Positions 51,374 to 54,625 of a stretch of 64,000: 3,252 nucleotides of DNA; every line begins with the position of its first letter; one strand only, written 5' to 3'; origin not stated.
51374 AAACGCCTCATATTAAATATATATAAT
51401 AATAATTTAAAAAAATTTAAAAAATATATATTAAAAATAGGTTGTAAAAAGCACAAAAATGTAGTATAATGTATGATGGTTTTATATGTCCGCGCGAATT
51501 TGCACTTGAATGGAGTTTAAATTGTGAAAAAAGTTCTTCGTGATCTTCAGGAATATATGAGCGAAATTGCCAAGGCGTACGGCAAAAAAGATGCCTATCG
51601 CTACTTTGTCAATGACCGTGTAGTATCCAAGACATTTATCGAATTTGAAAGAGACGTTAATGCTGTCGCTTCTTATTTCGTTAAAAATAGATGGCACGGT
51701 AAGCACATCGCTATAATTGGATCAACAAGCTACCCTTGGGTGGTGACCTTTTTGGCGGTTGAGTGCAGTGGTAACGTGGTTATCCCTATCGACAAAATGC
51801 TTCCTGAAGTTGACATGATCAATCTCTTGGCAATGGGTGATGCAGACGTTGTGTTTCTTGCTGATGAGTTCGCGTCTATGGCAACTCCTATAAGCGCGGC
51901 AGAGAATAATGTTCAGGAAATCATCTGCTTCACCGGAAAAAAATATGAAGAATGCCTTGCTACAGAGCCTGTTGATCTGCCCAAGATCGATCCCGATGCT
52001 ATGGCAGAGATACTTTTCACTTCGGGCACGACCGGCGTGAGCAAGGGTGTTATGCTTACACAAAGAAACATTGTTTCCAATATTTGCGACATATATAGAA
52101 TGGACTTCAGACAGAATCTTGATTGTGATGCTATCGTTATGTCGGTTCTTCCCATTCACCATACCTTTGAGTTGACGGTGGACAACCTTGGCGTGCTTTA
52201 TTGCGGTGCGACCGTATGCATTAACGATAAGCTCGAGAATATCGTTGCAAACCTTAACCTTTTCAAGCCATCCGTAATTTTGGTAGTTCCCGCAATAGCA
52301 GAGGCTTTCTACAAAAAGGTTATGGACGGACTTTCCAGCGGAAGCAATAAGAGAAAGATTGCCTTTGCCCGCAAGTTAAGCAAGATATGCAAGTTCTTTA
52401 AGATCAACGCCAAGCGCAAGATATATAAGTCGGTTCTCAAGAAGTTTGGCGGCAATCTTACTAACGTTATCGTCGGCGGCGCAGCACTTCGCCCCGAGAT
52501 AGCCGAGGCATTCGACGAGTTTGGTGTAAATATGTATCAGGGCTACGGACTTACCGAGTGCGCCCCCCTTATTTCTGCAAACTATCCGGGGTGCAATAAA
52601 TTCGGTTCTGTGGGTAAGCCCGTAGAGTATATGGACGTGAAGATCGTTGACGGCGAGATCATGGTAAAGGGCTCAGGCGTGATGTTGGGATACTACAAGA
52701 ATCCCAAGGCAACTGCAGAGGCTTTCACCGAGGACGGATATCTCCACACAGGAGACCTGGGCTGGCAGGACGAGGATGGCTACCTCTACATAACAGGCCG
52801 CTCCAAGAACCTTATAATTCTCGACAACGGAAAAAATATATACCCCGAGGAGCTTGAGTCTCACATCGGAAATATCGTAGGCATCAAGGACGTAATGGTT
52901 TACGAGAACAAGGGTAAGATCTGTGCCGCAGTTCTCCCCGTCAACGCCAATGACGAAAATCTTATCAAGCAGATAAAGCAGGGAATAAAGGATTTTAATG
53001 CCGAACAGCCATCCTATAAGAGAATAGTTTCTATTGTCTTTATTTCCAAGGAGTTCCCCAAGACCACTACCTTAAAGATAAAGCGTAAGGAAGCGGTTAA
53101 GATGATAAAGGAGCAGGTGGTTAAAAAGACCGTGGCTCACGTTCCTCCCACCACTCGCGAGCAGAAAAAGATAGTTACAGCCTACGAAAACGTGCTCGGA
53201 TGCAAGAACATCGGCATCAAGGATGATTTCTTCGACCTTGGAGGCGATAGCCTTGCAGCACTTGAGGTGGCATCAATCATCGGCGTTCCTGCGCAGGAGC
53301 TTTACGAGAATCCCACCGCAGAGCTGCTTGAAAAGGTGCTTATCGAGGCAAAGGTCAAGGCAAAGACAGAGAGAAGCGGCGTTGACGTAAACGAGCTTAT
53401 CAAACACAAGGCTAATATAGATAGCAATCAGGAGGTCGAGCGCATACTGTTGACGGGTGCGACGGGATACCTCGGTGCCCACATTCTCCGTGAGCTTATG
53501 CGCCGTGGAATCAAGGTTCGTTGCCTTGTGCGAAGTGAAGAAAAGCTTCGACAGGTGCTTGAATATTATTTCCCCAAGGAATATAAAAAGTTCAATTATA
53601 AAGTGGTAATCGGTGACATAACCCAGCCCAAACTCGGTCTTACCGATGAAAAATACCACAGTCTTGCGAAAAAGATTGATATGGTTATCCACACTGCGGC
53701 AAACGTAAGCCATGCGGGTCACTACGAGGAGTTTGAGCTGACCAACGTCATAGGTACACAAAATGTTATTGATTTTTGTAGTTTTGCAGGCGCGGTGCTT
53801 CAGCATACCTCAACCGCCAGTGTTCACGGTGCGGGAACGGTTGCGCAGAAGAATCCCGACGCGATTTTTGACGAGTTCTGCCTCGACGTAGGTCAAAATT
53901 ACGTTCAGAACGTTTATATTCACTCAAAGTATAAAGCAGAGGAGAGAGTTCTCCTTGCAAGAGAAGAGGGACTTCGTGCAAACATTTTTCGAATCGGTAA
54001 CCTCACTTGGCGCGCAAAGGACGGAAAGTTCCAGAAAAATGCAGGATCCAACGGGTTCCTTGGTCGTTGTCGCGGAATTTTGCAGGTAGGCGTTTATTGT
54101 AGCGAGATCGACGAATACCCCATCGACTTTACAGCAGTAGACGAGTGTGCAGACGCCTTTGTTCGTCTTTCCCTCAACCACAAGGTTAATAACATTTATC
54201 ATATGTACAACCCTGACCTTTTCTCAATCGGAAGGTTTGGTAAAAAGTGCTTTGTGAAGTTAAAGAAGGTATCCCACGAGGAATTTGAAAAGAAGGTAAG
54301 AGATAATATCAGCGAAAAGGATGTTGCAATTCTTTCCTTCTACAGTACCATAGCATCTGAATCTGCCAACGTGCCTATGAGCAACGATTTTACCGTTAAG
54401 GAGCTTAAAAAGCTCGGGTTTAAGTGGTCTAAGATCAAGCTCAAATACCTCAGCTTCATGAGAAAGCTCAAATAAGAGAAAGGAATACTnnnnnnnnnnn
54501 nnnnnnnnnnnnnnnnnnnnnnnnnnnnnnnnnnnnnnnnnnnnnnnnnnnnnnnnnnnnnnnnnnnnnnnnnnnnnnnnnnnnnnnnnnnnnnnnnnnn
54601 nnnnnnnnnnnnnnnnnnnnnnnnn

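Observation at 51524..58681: ElbD-like fatty acyl ligase-carrier-reductase gene in one operon with PlsA/PlsR-like anaerobic plasmalogen synthase genes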

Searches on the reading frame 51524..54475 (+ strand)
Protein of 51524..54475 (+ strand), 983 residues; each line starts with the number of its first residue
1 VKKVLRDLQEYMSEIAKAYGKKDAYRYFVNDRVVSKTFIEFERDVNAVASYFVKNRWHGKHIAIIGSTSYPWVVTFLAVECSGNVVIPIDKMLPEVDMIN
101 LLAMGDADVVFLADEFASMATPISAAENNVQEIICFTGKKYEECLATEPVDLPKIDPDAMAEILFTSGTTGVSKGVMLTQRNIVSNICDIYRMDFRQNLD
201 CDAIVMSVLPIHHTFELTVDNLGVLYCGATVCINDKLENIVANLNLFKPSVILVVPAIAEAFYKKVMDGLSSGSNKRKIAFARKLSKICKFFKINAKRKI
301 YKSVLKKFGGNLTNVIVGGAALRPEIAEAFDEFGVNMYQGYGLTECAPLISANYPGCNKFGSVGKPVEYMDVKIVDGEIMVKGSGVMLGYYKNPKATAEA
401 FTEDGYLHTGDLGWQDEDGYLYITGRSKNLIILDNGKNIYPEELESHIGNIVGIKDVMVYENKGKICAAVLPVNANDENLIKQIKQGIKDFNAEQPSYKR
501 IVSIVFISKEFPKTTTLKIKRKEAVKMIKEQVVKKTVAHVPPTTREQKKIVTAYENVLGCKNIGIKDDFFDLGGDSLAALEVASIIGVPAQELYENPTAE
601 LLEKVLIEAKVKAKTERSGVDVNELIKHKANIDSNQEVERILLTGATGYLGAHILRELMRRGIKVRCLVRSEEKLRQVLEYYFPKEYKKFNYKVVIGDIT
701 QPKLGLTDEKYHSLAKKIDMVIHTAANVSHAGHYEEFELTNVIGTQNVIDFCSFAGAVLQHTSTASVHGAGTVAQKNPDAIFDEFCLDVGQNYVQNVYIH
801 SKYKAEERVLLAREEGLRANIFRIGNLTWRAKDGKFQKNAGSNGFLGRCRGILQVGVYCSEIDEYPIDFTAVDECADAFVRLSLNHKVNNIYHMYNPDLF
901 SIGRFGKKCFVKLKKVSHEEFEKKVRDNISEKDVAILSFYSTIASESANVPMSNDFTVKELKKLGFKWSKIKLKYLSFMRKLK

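Call 6: search_protein_families(library=pfam, proteins=[window:51524-54475:+])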
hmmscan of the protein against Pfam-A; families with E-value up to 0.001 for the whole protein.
window:51524-54475:+ (983 aa): 13 families
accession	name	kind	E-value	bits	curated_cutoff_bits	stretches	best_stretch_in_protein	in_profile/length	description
PF00501.34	AMP-binding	-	1.5e-59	202.2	29.9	1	16-391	5-384/384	AMP-binding enzyme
PF07993.18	NAD_binding_4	-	1e-41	143.3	20.1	1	643-878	1-257/258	Male sterility protein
PF01370.27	Epimerase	-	1.7e-18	67.3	20.9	1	641-885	1-227/240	NAD dependent epimerase/dehydratase family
PF01073.25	3Beta_HSD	-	2e-13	50.5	22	1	643-817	2-165/280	3-beta hydroxysteroid dehydrogenase/isomerase family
PF16363.11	GDP_Man_Dehyd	-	1.1e-09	38.7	27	1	642-920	1-273/332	GDP-mannose 4,6 dehydratase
PF02719.21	Polysacc_synt_2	-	1e-08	35.2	20.2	1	641-753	1-116/293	Polysaccharide biosynthesis protein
PF23562.2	AMP-binding_C_3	-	3.3e-07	31.1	20.8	1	429-532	2-116/124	AMP-binding enzyme C-terminal domain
PF13460.12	NAD_binding_10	-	3.4e-07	30.7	27.2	1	645-831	1-150/184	NAD(P)H-binding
PF04321.23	RmlD_sub_bind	-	4.2e-07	29.8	27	1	640-827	2-151/287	RmlD substrate binding domain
PF05368.20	NmrA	-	5.5e-06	26.6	27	1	639-722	3-74/298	NmrA-like family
PF00550.31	PP-binding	-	1.8e-05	25.3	20.8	1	549-600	2-61/67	Phosphopantetheine attachment site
PF00106.31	adh_short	-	0.00023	21.1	26.6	1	641-740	3-99/195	short chain dehydrogenase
PF13193.12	AMP-binding_C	-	0.00092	20.5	24.5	0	443-516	1-74/76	AMP-binding enzyme C-terminal domain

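Call 7: search_protein_families(library=ncbifam, proteins=[window:51524-54475:+])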
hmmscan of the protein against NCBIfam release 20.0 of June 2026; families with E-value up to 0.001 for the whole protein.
window:51524-54475:+ (983 aa): 121 families (the best 25 are shown)
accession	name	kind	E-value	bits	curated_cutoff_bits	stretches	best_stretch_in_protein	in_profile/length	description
NF047350.1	aureusi_NRPS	equivalog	1.9e-79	267.2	2500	2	312-978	1682-2363/2373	aureusimine non-ribosomal peptide synthetase AusA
NF004837.0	PRK06187.1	subfamily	8e-69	232.3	476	2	311-530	287-524/531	long-chain-fatty-acid--CoA ligase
NF038078.1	NRPS_MxcG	equivalog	7.9e-56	189.1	2300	2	376-944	803-1390/1442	myxochelin non-ribosomal peptide synthetase MxcG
NF041592.1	carboxyl_red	equivalog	4.2e-54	183.7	1300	2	151-477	224-547/1160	carboxylic acid reductase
NF005307.0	PRK06839.1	equivalog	7.3e-53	179.9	748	2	317-530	271-495/496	o-succinylbenzoate--CoA ligase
TIGR01746.1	Thioester-redct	subfamily_domain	3.4e-52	177.9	213.35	1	641-945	2-320/371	thioester reductase domain-containing protein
TIGR01923.1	menE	equivalog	2.8e-51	174.8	330.15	2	308-522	219-440/442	o-succinylbenzoate--CoA ligase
NF005702.0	PRK07514.1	subfamily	9.4e-49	166.1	558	2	314-522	274-494/506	malonyl-CoA synthase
NF052269.1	Staph_lig_FadD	equivalog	1.1e-48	165.8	650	2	311-532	266-497/499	long-chain-fatty-acid--CoA ligase FadD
NF002966.0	PRK03640.1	equivalog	1.8e-47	162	556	2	307-529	251-481/483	o-succinylbenzoate--CoA ligase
NF005801.1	PRK07656.1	equivalog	1.1e-45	156.3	657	2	319-459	288-434/500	FadD3 family acyl-CoA ligase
NF006523.0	PRK08974.1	equivalog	1.8e-42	145.3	884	2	312-527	327-552/561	long-chain-fatty-acid--CoA ligase FadD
NF006181.0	PRK08314.1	subfamily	1.9e-42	145.3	705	3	312-521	321-547/563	long-chain-fatty-acid--CoA ligase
NF004114.0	PRK05605.1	equivalog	2.5e-42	144.9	766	2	313-531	341-572/575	long-chain-fatty-acid--CoA ligase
NF006182.0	PRK08316.1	subfamily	3.5e-42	144.6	663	2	334-523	312-512/523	fatty acyl-CoA synthetase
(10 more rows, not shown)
